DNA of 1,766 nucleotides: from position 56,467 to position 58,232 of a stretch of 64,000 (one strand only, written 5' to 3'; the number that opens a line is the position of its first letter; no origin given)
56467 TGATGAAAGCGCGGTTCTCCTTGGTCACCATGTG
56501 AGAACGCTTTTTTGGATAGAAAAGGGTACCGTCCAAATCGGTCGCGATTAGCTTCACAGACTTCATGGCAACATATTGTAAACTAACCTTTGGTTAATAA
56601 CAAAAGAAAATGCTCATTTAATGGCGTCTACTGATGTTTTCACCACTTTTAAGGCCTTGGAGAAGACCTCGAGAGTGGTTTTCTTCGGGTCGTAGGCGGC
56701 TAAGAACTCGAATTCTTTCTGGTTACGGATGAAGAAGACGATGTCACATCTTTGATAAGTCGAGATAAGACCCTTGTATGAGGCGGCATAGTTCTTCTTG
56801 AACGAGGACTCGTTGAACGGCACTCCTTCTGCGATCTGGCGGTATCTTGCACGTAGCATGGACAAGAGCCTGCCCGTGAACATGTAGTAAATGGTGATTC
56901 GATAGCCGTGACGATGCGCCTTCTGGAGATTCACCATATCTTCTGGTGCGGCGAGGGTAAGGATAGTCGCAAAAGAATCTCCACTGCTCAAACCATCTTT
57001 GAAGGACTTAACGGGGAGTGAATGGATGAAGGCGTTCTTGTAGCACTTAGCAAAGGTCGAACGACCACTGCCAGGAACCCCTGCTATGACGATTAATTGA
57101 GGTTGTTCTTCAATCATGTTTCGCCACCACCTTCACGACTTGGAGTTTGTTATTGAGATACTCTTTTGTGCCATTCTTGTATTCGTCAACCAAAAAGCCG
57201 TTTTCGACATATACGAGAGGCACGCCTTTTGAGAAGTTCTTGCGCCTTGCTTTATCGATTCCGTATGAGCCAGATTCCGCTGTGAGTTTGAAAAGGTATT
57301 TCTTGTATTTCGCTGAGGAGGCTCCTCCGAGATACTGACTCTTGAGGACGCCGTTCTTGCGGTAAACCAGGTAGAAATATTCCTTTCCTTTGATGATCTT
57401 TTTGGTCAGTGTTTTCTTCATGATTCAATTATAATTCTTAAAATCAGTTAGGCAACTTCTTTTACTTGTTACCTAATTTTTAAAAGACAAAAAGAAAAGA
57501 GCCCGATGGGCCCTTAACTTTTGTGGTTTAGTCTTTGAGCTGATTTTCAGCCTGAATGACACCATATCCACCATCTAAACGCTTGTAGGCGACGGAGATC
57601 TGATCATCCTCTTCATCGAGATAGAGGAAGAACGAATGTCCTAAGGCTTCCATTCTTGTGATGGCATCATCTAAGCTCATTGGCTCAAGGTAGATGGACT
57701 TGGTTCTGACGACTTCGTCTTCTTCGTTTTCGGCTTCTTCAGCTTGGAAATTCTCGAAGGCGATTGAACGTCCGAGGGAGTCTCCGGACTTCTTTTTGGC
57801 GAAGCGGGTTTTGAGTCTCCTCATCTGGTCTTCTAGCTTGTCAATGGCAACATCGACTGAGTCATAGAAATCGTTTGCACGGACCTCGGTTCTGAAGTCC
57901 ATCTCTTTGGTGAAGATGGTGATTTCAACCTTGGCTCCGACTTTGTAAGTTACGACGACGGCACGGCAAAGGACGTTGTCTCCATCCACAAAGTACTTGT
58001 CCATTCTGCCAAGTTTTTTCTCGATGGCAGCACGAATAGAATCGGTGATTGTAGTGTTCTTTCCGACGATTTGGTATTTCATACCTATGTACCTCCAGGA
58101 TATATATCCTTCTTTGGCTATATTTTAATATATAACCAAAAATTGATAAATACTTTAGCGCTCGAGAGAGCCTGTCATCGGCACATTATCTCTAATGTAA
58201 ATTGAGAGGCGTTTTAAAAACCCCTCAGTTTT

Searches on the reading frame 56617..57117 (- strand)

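Call 63: search_protein_families(library=pfam, proteins=[window:56617-57117:-])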
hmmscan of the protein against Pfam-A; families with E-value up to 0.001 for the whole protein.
window:56617-57117:- (167 aa): 1 family
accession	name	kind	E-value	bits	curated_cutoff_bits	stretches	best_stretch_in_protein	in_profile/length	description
PF06414.18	Zeta_toxin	-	4.6e-07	29.9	22.3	0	54-97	103-147/199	Zeta toxin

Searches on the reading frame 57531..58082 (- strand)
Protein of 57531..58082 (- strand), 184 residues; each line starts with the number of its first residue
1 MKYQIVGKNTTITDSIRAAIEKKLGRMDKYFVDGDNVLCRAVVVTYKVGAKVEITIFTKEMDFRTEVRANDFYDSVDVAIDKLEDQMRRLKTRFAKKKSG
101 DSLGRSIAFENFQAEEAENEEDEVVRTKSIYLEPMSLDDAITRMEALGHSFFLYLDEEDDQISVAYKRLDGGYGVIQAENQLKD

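Call 63: search_protein_families(library=pfam, proteins=[window:57531-58082:-])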
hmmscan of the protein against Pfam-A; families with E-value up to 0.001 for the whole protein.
window:57531-58082:- (184 aa): 2 families
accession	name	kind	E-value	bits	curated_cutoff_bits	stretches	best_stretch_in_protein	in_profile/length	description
PF16321.10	Ribosom_S30AE_C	-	4.9e-22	77.8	25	1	120-175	2-57/57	Sigma 54 modulation/S30EA ribosomal protein C terminus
PF02482.25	Ribosomal_S30AE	-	6.1e-20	72.2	23.7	1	3-93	1-86/88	Sigma 54 modulation protein / S30EA ribosomal protein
